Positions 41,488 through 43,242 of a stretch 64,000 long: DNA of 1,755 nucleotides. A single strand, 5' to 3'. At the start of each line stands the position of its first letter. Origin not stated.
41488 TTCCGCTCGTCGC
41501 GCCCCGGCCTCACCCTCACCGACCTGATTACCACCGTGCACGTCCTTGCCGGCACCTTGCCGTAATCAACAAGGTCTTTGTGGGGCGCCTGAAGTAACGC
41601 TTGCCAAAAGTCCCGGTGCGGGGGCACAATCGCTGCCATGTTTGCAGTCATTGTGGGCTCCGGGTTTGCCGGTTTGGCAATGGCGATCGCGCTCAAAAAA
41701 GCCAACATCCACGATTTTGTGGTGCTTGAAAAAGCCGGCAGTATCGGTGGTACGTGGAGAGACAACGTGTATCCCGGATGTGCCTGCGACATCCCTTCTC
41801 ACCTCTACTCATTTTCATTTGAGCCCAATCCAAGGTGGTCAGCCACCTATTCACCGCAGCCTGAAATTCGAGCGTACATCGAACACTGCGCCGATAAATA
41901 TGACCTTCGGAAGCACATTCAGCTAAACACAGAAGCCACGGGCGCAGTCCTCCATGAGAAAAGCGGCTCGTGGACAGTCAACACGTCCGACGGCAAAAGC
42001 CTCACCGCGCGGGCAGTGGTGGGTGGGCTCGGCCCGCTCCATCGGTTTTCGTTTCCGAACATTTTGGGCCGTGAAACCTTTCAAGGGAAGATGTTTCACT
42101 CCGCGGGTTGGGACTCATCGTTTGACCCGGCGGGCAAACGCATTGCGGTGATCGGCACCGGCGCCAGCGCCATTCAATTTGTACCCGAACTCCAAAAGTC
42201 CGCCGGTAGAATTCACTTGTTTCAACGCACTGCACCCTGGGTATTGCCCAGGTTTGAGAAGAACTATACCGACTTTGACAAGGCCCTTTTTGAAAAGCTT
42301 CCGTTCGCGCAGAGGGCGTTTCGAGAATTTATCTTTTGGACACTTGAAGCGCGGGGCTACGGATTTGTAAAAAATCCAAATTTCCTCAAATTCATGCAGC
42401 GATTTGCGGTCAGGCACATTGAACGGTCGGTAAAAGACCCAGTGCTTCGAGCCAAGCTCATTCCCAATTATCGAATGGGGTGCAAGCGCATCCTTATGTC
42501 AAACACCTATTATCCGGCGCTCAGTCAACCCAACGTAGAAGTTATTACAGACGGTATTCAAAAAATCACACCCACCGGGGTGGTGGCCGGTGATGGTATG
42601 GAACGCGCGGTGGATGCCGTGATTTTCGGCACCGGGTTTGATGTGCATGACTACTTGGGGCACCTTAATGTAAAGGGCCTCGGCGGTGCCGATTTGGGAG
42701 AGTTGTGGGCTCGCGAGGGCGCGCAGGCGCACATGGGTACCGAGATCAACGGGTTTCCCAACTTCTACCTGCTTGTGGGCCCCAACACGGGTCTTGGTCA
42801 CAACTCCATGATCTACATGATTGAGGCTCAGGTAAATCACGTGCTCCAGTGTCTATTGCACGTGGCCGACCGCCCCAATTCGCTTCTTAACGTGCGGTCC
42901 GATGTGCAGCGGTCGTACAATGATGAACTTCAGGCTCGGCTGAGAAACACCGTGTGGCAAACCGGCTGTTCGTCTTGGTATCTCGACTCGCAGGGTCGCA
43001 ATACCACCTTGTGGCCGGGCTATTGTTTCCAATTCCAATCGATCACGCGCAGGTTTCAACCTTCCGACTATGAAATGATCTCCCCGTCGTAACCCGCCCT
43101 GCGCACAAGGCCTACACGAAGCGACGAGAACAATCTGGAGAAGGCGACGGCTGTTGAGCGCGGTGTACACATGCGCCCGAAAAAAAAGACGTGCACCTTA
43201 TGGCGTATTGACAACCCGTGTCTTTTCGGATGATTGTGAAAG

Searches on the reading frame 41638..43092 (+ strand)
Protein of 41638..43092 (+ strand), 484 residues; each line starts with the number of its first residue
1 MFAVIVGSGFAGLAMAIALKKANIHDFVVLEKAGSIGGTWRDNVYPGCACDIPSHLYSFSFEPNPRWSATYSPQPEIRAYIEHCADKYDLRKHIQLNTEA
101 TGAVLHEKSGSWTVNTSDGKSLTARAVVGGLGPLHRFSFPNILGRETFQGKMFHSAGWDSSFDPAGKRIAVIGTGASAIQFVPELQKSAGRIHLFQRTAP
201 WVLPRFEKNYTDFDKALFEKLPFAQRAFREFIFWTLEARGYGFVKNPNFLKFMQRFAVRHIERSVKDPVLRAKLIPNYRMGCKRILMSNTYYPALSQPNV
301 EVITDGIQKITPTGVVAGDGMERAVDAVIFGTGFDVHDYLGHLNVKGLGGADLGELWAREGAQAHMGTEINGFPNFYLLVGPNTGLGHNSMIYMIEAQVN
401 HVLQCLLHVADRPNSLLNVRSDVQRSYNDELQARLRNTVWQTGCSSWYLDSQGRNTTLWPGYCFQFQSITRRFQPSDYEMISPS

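Call 10: search_protein_families(library=pfam, proteins=[window:41638-43092:+])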
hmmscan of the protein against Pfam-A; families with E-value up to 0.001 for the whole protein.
window:41638-43092:+ (484 aa): 10 families
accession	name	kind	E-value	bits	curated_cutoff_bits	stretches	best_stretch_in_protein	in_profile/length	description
PF00743.25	FMO-like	-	4e-17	62.3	22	1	5-334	6-330/532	Flavin-binding monooxygenase-like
PF13738.12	Pyr_redox_3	-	1.7e-16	60.8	30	1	4-201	1-199/305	Pyridine nucleotide-disulphide oxidoreductase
PF13450.12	NAD_binding_8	-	5.5e-14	52.6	21.9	1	5-71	1-65/68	NAD(P)-binding Rossmann-like domain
PF07992.20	Pyr_redox_2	-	5.3e-10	39.6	26.1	1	4-216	4-191/291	Pyridine nucleotide-disulphide oxidoreductase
PF13434.12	Lys_Orn_oxgnase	-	1.1e-05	25.1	21.3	1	75-191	95-213/339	L-lysine 6-monooxygenase/L-ornithine 5-monooxygenase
PF13454.12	NAD_binding_9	-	1.3e-05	25.6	21.8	0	4-58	1-59/155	FAD-NAD(P)-binding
PF00070.33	Pyr_redox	-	0.00014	22.7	22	0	4-26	3-25/82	Pyridine nucleotide-disulphide oxidoreductase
PF01266.30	DAO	-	0.00017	21.7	27.9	0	4-40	3-39/353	FAD dependent oxidoreductase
PF00890.30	FAD_binding_2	-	0.00018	21.3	20.4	1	4-39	3-37/414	FAD binding domain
PF01593.30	Amino_oxidase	-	0.00072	19.4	19.8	0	10-47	1-37/443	Flavin containing amine oxidoreductase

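Call 15: find_encoding_contigs(protein=window:41638-43092:+, flank=10000, max_places=10)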
Protein window:41638-43092:+ (484 aa): no gene with exactly this product is on record in the collection.
